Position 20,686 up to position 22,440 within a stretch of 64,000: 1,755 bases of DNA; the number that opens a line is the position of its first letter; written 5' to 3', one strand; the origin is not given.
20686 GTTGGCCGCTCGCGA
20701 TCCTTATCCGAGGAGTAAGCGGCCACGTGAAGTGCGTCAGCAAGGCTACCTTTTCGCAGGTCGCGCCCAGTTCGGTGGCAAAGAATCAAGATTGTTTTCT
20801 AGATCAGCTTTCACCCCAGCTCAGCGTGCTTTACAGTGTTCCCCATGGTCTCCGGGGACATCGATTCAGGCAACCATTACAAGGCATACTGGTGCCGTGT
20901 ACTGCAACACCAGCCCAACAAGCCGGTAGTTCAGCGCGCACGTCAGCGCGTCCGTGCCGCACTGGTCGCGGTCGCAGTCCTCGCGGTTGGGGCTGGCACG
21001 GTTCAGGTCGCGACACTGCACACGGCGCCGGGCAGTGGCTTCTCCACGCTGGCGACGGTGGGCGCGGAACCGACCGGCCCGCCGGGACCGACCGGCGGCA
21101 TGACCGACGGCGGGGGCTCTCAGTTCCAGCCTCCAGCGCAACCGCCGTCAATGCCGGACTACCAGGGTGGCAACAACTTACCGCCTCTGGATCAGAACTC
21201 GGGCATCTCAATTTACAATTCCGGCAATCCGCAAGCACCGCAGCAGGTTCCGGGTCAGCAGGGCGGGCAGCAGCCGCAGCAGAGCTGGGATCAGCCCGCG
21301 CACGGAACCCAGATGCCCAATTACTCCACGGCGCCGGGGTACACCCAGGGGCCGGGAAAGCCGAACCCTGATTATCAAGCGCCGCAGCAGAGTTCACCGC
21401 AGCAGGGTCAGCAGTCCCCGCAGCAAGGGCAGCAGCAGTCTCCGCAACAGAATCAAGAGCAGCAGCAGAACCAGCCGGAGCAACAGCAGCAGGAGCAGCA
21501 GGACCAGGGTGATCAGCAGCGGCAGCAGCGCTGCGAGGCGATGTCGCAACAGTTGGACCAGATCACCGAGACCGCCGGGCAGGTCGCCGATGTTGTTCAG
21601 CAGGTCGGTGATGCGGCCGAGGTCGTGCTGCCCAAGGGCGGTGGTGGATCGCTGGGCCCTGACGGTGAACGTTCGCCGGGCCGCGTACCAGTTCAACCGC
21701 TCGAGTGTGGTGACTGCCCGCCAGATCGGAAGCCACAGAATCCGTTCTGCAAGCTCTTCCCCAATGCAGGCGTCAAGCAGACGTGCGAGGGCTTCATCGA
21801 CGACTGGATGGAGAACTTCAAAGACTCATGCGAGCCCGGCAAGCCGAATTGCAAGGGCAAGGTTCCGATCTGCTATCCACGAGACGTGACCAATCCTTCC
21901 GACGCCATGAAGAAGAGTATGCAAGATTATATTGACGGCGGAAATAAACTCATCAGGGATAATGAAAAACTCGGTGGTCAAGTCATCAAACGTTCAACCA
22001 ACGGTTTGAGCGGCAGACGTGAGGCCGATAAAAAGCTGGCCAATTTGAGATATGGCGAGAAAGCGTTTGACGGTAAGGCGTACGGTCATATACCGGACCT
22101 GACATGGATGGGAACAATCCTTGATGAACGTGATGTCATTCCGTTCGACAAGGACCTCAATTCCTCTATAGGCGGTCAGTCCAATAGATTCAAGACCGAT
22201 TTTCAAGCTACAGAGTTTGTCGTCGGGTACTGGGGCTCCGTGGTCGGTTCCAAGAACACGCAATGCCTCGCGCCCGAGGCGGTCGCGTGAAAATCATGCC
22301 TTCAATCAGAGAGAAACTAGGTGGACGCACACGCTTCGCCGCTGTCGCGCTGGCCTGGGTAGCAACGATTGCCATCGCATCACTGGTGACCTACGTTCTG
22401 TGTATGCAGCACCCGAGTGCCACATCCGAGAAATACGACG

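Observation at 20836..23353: Prophage moron island encoding a polymorphic-toxin-like membrane protein, an NTF2-like partner and a lipoprotein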

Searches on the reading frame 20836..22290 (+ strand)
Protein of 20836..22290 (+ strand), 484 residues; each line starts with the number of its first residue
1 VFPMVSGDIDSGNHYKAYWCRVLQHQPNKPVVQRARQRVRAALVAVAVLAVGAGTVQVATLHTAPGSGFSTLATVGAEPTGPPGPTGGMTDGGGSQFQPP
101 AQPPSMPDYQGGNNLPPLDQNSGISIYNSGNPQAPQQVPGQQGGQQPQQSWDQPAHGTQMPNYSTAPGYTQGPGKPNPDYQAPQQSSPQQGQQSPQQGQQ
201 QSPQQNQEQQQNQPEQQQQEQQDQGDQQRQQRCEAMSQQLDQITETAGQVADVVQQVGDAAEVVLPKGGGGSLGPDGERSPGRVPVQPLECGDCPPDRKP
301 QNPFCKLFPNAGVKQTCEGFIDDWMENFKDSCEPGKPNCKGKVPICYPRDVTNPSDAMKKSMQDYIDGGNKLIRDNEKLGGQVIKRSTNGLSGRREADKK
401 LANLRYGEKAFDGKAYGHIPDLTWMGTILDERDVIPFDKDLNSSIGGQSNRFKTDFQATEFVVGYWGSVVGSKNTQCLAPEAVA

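Call 3: search_protein_families(library=pfam, proteins=[window:20836-22290:+], max_evalue=1)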
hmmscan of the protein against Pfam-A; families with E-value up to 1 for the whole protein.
window:20836-22290:+ (484 aa): 2 families
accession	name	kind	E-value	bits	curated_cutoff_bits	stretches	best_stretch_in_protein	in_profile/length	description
PF14153.11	Spore_coat_CotO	-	0.53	10.7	35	1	181-245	39-103/182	Spore coat protein CotO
PF13925.11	Katanin_con80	-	0.98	10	27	0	216-264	107-156/160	con80 domain of Katanin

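Call 12: search_protein_families(library=ncbifam, proteins=[window:20836-22290:+], max_evalue=1)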
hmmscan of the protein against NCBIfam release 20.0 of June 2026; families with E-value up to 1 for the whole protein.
window:20836-22290:+ (484 aa): 6 families
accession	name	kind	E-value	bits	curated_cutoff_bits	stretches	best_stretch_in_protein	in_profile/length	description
NF005844.0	PRK07764.1-3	equivalog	0.014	14.2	964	1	133-265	410-538/841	DNA polymerase III subunit gamma and tau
NF004651.0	PRK05996.1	equivalog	0.071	12.6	342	1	157-254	210-296/424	MotB family protein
NF049861.1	SCO2400_fam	subfamily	0.26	11.9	55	0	34-66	91-122/136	SCO2400 family protein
NF006548.1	PRK09041.1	equivalog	0.3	10.2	277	1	182-254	70-145/287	flagellar motor protein MotB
NF005846.3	PRK07764.1-6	equivalog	0.7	8.9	625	1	128-263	439-578/628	DNA polymerase III subunit gamma and tau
NF052608.1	TrhMmycExpMmpL3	equivalog_domain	0.82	7.8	1400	0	154-251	868-960/992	trehalose monomycolate exporter MmpL3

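Call 13: search_protein_families(library=phrogs, proteins=[window:20836-22290:+], max_evalue=0.1)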
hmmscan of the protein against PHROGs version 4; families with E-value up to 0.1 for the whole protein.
window:20836-22290:+ (484 aa): 3 families
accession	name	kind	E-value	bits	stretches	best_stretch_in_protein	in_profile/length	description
phrog_30921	-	unknown function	0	1054.4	1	4-484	1-489/489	-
phrog_35557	-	unknown function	5.6e-73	247.2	2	40-211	14-183/368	-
phrog_1752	-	head and packaging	0.074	12.8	1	186-265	244-323/828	head maturation protease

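Call 15: find_homologous_proteins(query=window:20836-22290:+, max_evalue=0.001)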
Query window:20836-22290:+ (484 aa): 284 proteins with E <= 0.001 among 8000 candidates; the best 120 are listed.
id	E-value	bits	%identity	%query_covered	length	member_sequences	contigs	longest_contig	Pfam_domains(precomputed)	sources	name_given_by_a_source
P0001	0.0e+0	1054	96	99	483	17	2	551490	-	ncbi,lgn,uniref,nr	ncbi:hypothetical protein D2E33_04220 [Mycobacteroides abscessus]|uniref:hypothetical protein n=1 Ta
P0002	1.3e-268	910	80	99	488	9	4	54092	-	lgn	-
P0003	9.9e-257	871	80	99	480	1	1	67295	-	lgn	-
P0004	4.4e-253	859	77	99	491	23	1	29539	-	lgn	-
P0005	1.2e-246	837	74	98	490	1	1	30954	-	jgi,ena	-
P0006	3.0e-243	826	77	98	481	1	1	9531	-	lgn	-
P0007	5.3e-229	779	74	98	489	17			-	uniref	uniref:hypothetical protein n=1 Tax=Mycobacteroides abscessus TaxID=36809 RepID=UPI00373FD354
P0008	7.8e-224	762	73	96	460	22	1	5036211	-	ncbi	ncbi:hypothetical protein RHO23_12975 [Mycobacteroides sp. PCS013]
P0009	1.3e-214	732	68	98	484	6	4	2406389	-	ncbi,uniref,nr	ncbi:hypothetical protein [Mycobacteroides abscessus]|uniref:hypothetical protein n=1 Tax=Mycobacter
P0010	3.5e-201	687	66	98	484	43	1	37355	-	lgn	-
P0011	4.0e-177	608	71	80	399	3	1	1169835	-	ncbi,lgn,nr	ncbi:Transcription initiation factor TFIID, subunit TAF12 (also component of histone acetyltransfera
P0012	4.2e-160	552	57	98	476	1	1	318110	-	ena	-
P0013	7.2e-152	525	59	86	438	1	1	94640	-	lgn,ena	-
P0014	1.7e-130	454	49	91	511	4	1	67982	-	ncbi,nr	ncbi:Hypothetical protein ERS075557_01155 [Mycobacteroides abscessus]|nr:Hypothetical protein ERS075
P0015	1.1e-114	402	45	89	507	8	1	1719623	-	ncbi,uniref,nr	ncbi:hypothetical protein [Mycobacteroides abscessus]|uniref:hypothetical protein n=1 Tax=Mycobacter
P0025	1.8e-74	269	62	29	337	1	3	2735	-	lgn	-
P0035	3.2e-68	249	74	30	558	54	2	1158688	-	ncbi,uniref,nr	ncbi:hypothetical protein [Mycobacteroides abscessus]|uniref:hypothetical protein n=1 Tax=Mycobacter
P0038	2.6e-66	243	53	46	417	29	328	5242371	-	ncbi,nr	ncbi:hypothetical protein D2E51_16195 [Mycobacteroides abscessus]|nr:hypothetical protein [Mycobacte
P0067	2.8e-58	216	59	42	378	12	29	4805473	PF09056.17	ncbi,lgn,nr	ncbi:Uncharacterised protein [Mycobacteroides abscessus subsp. abscessus]|nr:hypothetical protein [M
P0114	2.0e-47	180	50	45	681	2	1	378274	PF03496.21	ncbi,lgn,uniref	ncbi:ADP-ribosyltransferase [Mycobacteroides sp. LB1]|uniref:ADP-ribosyltransferase n=1 Tax=Mycobact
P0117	3.6e-47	179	58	39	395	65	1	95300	PF15533.13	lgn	-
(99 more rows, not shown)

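Call 48: find_encoding_contigs(protein=P0015, flank=4000, max_places=2)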
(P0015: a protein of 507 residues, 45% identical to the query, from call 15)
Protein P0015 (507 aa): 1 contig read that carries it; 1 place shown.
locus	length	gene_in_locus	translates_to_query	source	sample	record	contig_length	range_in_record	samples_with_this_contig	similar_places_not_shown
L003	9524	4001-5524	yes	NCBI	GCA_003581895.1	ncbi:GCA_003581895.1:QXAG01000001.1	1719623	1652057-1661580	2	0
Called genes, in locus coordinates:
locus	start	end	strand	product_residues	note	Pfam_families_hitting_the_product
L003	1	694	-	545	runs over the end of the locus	-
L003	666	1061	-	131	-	-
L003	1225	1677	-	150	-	PF13671:AAA_33 (weak)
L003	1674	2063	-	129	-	-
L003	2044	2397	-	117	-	PF26922:DUF8277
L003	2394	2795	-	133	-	-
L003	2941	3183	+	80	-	PF09954:DUF2188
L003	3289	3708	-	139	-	-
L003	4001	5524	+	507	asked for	-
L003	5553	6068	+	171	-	-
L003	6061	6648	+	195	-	-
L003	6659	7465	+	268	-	PF13384:HTH_23 (faint)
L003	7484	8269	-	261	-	-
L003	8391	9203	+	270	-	PF01442:Apolipoprotein (faint)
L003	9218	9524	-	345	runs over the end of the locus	-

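Call 49: find_encoding_contigs(protein=P0025, flank=4000, max_places=2)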
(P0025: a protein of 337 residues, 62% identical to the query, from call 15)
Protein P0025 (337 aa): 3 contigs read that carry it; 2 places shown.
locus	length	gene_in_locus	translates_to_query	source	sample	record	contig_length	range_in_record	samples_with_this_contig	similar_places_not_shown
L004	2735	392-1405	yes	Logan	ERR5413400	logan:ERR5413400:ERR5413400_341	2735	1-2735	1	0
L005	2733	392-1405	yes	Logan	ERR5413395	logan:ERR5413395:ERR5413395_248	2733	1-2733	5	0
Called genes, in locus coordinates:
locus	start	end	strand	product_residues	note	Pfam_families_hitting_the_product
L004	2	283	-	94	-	?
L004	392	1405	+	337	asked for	-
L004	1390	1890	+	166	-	-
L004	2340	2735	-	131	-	?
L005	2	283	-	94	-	?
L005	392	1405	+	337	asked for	-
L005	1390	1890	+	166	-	-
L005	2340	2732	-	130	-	?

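Call 52: find_encoding_contigs(protein=P0067, flank=3500, max_places=1)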
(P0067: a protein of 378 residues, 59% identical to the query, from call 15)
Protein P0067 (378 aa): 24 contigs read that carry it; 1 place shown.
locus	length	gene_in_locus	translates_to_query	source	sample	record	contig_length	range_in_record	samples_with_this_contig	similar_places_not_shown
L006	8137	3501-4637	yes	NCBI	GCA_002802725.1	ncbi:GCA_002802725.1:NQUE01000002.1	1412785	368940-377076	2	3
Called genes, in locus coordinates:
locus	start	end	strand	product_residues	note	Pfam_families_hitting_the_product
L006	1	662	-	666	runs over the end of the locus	PF00005:ABC_tran, PF02463:SMC_N (faint), PF13191:AAA_16 (faint), PF13304:AAA_21 (faint), PF13476:AAA_23 (faint), PF13555:AAA_29 (faint), PF00005:ABC_tran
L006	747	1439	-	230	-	PF01988:VIT1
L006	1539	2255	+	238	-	PF18702:DUF5642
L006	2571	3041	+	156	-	PF12146:Hydrolase_4, PF00561:Abhydrolase_1, PF12697:Abhydrolase_6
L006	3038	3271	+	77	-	PF19575:HTH_58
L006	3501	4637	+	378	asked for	PF09056:Phospholip_A2_3 (weak)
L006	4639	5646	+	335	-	-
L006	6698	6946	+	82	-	-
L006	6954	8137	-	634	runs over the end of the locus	PF01807:Zn_ribbon_DnaG, PF08275:DNAG_N, PF01751:Toprim, PF13155:Toprim_2, PF13662:Toprim_4, PF10410:DnaB_bind, PF08278:DnaG_DnaB_bind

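Call 53: find_encoding_contigs(protein=P0114, flank=3500, max_places=1)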
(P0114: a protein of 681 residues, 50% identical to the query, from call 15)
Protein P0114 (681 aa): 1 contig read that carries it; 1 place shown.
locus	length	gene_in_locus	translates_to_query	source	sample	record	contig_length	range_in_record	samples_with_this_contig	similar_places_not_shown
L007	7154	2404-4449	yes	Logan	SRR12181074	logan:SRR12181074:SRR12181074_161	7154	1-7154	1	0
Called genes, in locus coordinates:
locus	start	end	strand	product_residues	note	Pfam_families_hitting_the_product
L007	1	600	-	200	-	?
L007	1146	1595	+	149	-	PF19844:DUF6319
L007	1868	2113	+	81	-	PF19575:HTH_58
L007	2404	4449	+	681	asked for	PF03496:ADPrib_exo_Tox (weak)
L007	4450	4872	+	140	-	-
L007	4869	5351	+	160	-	-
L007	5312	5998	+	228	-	-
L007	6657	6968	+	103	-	-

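Call 54: find_encoding_contigs(protein=P0035, flank=3500, max_places=1)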
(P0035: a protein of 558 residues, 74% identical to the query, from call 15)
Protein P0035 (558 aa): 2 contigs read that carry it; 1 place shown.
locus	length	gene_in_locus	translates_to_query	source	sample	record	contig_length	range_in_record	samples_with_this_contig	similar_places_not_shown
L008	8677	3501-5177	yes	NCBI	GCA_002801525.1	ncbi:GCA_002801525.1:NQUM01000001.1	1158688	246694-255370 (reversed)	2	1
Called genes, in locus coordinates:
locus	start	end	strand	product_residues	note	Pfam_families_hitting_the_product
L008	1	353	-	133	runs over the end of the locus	-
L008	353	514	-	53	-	-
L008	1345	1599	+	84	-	-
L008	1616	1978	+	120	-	-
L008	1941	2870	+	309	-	-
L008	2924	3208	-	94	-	-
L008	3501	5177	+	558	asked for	-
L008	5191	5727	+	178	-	-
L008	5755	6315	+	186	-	-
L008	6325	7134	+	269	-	PF13384:HTH_23 (faint)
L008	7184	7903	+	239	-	-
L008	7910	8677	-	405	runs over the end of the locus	-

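Call 83: search_protein_families(library=padloc, proteins=[window:20836-22290:+], max_evalue=0.01)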
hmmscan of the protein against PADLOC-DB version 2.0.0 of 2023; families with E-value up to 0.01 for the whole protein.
window:20836-22290:+ (484 aa): 0 families

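Call 101: list_cluster_members(proteins=[P0038, P0067, P0210])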
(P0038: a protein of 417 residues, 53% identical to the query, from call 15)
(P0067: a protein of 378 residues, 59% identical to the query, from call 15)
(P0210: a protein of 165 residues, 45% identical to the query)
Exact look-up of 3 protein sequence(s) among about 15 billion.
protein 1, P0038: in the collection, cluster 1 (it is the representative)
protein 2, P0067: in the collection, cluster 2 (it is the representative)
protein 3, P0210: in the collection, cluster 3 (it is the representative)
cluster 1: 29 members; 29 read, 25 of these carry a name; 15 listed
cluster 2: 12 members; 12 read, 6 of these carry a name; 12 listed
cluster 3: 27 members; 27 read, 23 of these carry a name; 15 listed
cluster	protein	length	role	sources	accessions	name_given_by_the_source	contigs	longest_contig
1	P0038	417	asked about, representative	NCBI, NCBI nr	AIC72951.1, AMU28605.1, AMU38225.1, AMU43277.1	hypothetical protein D2E51_16195 [Mycobacteroides abscessus] | hypothetical protein [Mycobacteroides abscessus]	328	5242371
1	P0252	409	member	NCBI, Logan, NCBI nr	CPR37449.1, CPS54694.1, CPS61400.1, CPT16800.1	Hypothetical protein ERS075564_02658 [Mycobacteroides abscessus] | hypothetical protein MM1S1510930_5480 [Mycobacteroides abscessus subsp. bolletii ...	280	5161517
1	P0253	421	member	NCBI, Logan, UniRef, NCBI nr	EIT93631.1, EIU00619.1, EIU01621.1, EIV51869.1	Uncharacterised protein [Mycobacteroides abscessus subsp. abscessus] | Uncharacterized protein n=2 Tax=Mycobacteroides abscessus TaxID=36809 ... | hypothetical protein MA4S0726RA_1811 [Mycobacteroides abscessus 4S-0726-RA]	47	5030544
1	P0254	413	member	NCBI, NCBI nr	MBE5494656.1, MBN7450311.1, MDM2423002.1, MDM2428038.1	hypothetical protein [Mycobacteroides abscessus]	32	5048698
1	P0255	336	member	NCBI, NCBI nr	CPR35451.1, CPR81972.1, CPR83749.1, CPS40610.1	Hypothetical protein ERS075612_02091 [Mycobacteroides abscessus] | Hypothetical protein ERS075588_02580 [Mycobacteroides abscessus]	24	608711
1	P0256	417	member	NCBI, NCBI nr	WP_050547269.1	hypothetical protein [Mycobacteroides abscessus]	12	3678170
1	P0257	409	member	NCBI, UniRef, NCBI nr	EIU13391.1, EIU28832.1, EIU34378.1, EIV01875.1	hypothetical protein MA5S0422_3512 [Mycobacteroides abscessus 5S-0422] | Uncharacterized protein n=2 Tax=Mycobacteroides abscessus TaxID=36809 RepID=X8E1Z7_9MYCO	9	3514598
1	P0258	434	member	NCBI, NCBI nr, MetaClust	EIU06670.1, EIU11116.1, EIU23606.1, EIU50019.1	hypothetical protein MA5S0421_5092 [Mycobacteroides abscessus 5S-0421] | status=active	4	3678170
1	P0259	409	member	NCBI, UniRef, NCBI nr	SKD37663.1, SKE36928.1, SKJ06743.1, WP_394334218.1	hypothetical protein [Mycobacteroides abscessus] | hypothetical protein n=1 Tax=Mycobacteroides abscessus TaxID=36809 RepID=UPI0009CFF2B2 | Uncharacterised protein [Mycobacteroides abscessus subsp. massiliense]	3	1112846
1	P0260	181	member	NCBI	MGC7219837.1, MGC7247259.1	hypothetical protein RBA39_22015, partial [Mycobacteroides abscessus subsp. massiliense]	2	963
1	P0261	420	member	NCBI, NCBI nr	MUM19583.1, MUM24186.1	hypothetical protein FZI91_21095 [Mycobacterium sp. CBMA271] | hypothetical protein [Mycobacteroides sp. CBMA 326]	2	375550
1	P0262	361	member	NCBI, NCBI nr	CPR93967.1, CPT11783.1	Hypothetical protein ERS075497_03591 [Mycobacteroides abscessus]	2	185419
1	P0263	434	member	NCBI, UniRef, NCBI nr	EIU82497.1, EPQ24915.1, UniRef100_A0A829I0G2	hypothetical protein J108_02380 [Mycobacteroides abscessus subsp. bolletii CRM-0020] | Uncharacterized protein n=4 Tax=Mycobacteroides abscessus TaxID=36809 ... | hypothetical protein MM1S1530915_0034 [Mycobacteroides abscessus subsp. bolletii ...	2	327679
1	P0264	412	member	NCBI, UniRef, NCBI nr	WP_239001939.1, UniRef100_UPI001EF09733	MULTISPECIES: hypothetical protein [unclassified Mycobacteroides] | hypothetical protein n=1 Tax=unclassified Mycobacteroides TaxID=2618759 ...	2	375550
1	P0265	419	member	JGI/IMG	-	hypothetical protein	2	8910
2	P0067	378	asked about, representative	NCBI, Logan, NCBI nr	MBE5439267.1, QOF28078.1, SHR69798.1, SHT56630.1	Uncharacterised protein [Mycobacteroides abscessus subsp. abscessus] | hypothetical protein [Mycobacteroides abscessus]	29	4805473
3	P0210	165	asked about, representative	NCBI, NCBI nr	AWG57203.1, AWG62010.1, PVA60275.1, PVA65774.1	hypothetical protein D2E51_04350 [Mycobacteroides abscessus] | hypothetical protein DDT53_07200 [Mycobacteroides abscessus]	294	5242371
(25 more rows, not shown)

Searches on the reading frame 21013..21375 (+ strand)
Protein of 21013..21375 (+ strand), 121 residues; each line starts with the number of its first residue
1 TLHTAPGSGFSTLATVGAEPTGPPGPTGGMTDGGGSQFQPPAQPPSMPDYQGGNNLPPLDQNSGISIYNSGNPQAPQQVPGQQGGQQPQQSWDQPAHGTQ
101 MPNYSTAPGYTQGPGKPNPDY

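Call 56: find_related_loci(query=window:21013-21375:+, collection=genome_contigs, flank=5000)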
Query window:21013-21375:+ (121 aa) in genome_contigs; peptide patterns used: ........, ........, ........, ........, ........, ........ (x = any residue, [..] = any of these).
238 stretches matched a pattern; 24 encode a relative of the query (tblastn E <= 1e-3); 24 distinct loci.
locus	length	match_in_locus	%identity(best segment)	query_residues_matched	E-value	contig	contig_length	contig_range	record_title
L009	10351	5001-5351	82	3-121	2e-46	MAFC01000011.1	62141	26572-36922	Mycobacterium sp. D16R12 sctg_0006_0002, whole genome shotgun sequence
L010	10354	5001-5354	71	3-121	2e-43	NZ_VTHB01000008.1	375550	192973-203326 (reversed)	Mycobacteroides sp. CBMA 271 strain CBMA271 271_pilon_C8, whole genome shotgun sequence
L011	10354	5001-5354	81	3-121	3e-41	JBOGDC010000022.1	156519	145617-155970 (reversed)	MAG: Mycobacterium sp. isolate H1-B2_metawrap_bin.13 k127_232318, whole genome shotgun sequence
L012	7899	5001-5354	83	3-121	3e-40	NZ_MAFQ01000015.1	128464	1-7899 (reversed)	Mycobacteroides franklinii strain CV002 sctg_0013_0001, whole genome shotgun sequence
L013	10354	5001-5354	80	3-121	2e-39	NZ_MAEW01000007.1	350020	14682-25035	Mycobacterium sp. D16Q13 sctg_0002_0002, whole genome shotgun sequence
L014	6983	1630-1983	82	3-121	1e-38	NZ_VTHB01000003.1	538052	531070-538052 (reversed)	Mycobacteroides sp. CBMA 271 strain CBMA271 271_pilon_C3, whole genome shotgun sequence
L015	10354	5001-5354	79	3-121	4e-34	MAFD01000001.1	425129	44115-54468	Mycobacterium sp. D16R18 sctg_0001_0001, whole genome shotgun sequence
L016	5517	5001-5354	66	3-121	1e-29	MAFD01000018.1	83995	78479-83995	Mycobacterium sp. D16R18 sctg_0018_0001, whole genome shotgun sequence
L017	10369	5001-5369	63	4-118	8e-30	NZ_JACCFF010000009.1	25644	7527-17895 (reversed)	Mycobacteroides sp. LB1 contig00009, whole genome shotgun sequence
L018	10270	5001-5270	66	36-121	8e-30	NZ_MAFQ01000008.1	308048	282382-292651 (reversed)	Mycobacteroides franklinii strain CV002 sctg_0006_0001, whole genome shotgun sequence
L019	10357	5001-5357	78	3-121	6e-29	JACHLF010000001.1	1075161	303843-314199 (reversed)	Mycobacteroides chelonae strain S00154 Ga0436320_01, whole genome shotgun sequence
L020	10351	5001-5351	72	3-121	1e-28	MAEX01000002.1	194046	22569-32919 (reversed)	Mycobacterium sp. D16Q14 sctg_0002_0001, whole genome shotgun sequence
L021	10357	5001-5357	81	3-121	9e-32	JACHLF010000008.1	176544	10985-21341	Mycobacteroides chelonae strain S00154 Ga0436320_08, whole genome shotgun sequence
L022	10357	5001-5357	77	3-121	8e-28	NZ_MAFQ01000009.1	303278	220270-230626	Mycobacteroides franklinii strain CV002 sctg_0007_0001, whole genome shotgun sequence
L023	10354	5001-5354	76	3-121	7e-28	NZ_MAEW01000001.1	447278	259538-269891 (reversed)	Mycobacterium sp. D16Q13 sctg_0001_0001, whole genome shotgun sequence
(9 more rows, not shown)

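Call 97: find_related_loci(query=window:21013-21375:+, collection=viral_contigs, flank=4000)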
Query window:21013-21375:+ (121 aa) in viral_contigs; peptide patterns used: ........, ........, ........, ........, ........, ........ (x = any residue, [..] = any of these).
114 stretches matched a pattern; 102 encode a relative of the query (tblastn E <= 1e-3); the best 80 are kept; 80 distinct loci.
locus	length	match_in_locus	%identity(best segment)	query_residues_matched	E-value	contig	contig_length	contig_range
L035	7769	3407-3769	99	1-121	8e-76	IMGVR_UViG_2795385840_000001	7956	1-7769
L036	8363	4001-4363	99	1-121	4e-75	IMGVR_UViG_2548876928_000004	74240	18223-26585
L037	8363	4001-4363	98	1-121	4e-75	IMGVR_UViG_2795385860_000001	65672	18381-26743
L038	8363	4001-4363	98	1-121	7e-75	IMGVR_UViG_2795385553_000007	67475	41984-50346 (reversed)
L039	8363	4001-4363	97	1-121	1e-73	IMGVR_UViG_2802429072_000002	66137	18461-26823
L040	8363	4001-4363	96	1-121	3e-73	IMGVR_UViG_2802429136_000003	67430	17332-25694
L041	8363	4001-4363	96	1-121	2e-72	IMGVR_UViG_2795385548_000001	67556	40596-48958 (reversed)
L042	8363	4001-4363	94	1-121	5e-52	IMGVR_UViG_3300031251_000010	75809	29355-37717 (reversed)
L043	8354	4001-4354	82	3-121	8e-51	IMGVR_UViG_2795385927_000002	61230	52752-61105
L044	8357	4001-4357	82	2-121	1e-49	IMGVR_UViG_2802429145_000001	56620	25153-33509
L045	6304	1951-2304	80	3-121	3e-49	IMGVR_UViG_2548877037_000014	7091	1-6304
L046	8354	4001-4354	81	3-121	1e-48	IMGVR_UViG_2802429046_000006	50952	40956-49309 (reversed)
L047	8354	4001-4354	84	3-121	3e-48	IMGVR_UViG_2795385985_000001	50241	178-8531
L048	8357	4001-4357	92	3-121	7e-48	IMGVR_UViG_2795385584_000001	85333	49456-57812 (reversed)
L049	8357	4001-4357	92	3-121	7e-48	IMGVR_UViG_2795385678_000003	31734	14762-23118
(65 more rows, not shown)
